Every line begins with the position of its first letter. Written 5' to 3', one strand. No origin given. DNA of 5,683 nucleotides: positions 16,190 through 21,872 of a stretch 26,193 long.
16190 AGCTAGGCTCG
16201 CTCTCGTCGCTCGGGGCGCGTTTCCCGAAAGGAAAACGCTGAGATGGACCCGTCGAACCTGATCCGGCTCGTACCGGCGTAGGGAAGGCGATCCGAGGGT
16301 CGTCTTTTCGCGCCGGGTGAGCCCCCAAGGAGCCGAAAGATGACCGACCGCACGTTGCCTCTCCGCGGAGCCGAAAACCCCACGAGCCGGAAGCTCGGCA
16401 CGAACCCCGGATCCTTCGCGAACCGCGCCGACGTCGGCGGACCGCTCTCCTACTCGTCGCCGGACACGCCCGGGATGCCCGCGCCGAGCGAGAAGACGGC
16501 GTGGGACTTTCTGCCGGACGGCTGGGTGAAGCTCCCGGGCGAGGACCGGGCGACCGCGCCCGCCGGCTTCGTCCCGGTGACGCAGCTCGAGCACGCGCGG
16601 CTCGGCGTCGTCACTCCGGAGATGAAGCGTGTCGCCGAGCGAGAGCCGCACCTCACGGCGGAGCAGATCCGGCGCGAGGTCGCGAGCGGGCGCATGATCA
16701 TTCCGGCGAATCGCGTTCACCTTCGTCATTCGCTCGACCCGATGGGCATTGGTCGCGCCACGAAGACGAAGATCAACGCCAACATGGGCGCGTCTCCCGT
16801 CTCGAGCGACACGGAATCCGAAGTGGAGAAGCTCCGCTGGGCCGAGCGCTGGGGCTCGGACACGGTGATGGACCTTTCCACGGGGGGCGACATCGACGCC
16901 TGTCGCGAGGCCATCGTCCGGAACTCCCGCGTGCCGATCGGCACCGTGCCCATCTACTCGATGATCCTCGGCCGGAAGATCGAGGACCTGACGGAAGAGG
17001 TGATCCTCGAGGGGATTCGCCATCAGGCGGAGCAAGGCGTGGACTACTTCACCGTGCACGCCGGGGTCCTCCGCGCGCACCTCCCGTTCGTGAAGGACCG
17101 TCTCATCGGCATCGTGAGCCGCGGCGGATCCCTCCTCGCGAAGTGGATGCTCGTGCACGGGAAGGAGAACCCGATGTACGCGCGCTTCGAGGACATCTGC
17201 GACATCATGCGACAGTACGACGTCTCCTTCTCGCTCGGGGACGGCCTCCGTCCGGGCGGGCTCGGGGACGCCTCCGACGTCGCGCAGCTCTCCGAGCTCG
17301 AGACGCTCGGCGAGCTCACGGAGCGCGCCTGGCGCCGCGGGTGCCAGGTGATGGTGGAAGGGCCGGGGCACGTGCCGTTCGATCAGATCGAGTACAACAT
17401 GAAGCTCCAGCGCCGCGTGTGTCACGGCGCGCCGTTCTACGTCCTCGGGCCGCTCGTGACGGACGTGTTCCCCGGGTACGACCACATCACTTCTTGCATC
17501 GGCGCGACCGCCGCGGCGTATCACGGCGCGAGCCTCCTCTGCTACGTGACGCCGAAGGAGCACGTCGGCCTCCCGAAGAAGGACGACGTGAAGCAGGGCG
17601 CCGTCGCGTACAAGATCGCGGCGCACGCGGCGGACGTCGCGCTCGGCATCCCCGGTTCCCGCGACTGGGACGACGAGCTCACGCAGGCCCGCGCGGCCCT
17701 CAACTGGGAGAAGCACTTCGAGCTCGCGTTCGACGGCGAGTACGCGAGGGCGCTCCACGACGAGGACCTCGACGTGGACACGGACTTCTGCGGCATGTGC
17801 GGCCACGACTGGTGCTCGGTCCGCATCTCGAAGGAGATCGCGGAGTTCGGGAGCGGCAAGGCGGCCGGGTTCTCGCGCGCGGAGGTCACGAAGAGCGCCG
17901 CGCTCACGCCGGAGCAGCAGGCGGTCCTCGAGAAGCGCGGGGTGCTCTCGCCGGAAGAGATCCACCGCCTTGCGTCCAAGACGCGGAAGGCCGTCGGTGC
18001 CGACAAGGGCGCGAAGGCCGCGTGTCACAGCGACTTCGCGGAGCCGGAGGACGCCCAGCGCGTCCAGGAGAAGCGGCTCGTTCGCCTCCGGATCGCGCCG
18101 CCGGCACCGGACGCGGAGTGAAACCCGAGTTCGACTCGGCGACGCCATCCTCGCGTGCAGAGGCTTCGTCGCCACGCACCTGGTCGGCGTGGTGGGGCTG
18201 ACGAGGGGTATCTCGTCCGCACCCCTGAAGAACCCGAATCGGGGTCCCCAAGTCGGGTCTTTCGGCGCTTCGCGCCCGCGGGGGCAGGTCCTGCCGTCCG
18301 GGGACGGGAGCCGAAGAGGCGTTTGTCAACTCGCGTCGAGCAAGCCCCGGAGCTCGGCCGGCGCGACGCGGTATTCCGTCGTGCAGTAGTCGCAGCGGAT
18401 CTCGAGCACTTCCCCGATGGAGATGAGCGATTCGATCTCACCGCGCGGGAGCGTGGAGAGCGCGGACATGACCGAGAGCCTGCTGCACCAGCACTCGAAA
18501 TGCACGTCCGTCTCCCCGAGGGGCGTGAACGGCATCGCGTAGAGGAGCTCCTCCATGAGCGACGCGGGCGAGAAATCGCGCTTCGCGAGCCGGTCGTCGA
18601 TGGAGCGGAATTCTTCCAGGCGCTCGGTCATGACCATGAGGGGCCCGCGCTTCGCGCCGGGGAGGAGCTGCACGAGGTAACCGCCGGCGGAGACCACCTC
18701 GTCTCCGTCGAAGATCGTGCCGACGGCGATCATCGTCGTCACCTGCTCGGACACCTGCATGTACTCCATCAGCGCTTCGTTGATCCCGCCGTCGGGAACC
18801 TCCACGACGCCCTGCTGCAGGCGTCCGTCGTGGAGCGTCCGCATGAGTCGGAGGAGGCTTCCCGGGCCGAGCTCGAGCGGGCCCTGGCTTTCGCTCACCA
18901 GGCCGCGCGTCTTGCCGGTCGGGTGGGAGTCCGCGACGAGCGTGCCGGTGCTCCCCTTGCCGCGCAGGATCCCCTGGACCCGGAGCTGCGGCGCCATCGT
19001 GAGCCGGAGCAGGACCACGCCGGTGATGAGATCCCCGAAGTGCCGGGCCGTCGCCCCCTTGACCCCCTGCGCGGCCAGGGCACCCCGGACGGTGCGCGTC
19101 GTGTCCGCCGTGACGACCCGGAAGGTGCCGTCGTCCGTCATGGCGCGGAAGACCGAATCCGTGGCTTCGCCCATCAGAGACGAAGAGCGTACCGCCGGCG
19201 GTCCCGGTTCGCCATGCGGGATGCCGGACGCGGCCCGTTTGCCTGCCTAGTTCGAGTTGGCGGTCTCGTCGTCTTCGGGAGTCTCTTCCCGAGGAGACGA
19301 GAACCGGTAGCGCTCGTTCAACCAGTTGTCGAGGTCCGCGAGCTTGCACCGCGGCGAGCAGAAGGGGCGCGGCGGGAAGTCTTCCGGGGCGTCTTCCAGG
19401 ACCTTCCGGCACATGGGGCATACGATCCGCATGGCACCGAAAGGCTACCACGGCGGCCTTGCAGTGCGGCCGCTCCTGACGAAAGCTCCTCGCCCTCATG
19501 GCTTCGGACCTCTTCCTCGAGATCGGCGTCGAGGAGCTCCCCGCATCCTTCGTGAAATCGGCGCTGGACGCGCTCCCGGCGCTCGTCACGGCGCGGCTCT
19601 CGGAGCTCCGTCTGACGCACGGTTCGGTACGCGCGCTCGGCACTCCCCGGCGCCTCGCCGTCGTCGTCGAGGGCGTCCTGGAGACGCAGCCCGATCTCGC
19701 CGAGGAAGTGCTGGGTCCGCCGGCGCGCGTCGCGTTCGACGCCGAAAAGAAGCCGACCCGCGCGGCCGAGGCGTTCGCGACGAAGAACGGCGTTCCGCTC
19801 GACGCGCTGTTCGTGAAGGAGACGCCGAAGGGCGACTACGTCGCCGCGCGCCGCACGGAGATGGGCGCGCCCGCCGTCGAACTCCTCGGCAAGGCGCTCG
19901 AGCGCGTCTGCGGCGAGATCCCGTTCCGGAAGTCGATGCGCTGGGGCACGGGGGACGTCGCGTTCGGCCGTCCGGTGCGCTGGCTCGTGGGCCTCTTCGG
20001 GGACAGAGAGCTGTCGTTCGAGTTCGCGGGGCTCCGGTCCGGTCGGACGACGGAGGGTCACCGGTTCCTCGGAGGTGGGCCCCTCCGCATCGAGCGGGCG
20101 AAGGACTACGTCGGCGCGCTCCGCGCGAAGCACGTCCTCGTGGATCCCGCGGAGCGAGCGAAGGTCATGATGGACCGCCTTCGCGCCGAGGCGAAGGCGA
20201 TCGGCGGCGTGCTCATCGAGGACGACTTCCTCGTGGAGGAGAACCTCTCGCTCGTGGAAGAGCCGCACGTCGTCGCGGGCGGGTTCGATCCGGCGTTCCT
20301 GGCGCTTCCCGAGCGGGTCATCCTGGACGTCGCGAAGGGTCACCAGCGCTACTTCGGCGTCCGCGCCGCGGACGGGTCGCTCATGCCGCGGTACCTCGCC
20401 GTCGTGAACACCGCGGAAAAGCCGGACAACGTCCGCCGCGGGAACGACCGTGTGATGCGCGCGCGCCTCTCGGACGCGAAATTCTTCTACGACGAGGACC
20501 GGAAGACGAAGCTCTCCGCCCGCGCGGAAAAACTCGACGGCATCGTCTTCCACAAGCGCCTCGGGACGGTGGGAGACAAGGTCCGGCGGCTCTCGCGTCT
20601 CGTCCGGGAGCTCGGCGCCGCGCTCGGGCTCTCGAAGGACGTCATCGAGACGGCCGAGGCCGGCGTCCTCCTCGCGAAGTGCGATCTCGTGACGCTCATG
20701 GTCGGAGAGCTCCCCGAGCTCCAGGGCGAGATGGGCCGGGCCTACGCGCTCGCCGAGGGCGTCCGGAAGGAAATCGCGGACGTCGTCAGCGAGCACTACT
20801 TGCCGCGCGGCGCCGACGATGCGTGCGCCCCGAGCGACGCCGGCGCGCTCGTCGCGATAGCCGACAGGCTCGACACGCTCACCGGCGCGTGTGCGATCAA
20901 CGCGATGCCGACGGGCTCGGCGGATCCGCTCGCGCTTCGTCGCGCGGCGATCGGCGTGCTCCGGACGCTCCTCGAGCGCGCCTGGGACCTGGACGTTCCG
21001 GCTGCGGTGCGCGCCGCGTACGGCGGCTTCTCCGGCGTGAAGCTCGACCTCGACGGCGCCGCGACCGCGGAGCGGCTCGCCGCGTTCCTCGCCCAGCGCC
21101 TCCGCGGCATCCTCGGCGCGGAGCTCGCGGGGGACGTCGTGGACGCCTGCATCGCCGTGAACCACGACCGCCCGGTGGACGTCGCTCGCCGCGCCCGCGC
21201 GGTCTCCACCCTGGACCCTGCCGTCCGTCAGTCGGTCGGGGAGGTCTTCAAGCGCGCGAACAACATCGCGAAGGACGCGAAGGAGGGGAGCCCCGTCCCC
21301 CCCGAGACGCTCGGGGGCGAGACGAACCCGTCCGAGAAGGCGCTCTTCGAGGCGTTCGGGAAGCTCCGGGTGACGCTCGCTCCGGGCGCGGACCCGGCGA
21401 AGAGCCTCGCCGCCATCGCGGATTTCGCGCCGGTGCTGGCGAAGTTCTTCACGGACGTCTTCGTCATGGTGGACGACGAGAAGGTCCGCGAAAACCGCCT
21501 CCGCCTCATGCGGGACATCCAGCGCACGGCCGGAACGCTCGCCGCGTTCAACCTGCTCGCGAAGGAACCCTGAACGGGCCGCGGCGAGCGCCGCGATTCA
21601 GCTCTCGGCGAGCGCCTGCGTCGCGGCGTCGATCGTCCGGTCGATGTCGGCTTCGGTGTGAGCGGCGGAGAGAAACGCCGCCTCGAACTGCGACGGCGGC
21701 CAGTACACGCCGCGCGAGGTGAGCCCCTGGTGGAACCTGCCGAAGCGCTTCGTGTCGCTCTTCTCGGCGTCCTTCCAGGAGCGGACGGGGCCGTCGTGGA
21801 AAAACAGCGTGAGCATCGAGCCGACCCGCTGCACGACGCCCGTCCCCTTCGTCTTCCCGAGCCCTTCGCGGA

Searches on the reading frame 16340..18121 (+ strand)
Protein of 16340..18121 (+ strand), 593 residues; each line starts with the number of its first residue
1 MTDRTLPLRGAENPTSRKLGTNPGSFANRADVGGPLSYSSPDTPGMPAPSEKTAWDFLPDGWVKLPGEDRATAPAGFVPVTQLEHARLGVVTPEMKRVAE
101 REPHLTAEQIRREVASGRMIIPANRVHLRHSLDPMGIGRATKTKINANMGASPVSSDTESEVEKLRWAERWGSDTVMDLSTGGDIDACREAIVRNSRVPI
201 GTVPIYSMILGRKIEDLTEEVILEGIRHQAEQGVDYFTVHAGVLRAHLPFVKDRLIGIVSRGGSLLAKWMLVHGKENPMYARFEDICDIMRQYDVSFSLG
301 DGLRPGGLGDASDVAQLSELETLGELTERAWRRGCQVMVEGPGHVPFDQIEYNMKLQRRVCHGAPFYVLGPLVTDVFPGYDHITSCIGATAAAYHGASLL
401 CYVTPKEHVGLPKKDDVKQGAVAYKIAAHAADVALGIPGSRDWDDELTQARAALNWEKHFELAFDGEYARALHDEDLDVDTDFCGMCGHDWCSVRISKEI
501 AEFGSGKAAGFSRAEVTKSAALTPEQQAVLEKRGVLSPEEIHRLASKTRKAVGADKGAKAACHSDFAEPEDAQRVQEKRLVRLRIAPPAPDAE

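Call 10: search_protein_families(library=pfam, proteins=[window:16340-18121:+])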
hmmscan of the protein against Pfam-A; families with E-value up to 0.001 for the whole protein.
window:16340-18121:+ (593 aa): 1 family
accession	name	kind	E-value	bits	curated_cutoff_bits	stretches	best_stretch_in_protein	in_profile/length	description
PF01964.24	ThiC_Rad_SAM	-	4.7e-178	592.7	25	1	81-498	1-419/420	Radical SAM ThiC family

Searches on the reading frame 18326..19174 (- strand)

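Call 30: search_protein_families(library=pfam, proteins=[window:18326-19174:-], max_evalue=0.01)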
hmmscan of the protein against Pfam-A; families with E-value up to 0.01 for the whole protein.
window:18326-19174:- (282 aa): 1 family
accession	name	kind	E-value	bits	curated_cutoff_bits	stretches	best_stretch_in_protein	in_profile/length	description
PF01430.24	HSP33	-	5.8e-53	180.5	21.4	1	6-270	1-272/273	Hsp33 protein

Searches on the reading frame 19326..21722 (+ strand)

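Call 10: search_protein_families(library=pfam, proteins=[window:19326-21722:+])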
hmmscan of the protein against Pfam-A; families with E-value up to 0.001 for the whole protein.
window:19326-21722:+ (798 aa): 0 families

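Call 30: search_protein_families(library=pfam, proteins=[window:19498-21573:+], max_evalue=0.01)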
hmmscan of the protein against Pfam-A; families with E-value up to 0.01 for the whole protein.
window:19498-21573:+ (691 aa): 2 families
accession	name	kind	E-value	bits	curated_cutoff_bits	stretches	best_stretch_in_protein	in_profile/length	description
PF02092.22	tRNA_synt_2f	-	2.8e-181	604.5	29.2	1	5-552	1-535/536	Glycyl-tRNA synthetase beta subunit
PF05746.21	DALR_1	-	1.6e-05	25.4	22.3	1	584-677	5-101/117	DALR anticodon binding domain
